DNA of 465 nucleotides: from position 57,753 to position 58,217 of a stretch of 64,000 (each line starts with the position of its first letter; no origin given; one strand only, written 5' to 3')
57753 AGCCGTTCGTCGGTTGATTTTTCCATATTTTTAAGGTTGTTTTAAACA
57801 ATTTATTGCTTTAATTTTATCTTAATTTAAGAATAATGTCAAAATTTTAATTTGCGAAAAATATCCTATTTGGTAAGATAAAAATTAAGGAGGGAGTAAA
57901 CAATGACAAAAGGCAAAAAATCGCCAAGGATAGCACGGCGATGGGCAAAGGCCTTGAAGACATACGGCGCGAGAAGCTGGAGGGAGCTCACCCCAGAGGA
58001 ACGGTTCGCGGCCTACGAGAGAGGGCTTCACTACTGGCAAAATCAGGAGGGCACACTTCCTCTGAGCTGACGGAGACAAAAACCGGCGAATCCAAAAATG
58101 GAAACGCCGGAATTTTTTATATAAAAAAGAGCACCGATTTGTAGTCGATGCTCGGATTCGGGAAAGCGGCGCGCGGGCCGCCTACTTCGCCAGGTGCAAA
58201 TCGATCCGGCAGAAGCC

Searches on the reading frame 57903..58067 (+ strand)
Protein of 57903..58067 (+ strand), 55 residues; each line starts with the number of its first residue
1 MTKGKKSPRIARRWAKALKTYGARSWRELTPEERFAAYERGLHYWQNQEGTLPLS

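Call 42: search_protein_families(library=pfam, proteins=[window:57903-58067:+], max_evalue=0.1)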
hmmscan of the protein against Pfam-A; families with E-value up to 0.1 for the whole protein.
window:57903-58067:+ (55 aa): 2 families
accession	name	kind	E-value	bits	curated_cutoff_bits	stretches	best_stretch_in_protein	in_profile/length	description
PF19855.4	DUF6330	-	0.046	14.1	35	1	34-55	20-41/69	Family of unknown function (DUF6330)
PF18909.5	dGTP_diPhyd_N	-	0.086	13.3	27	1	11-49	26-65/99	dATP/dGTP diphosphohydrolase, N-terminal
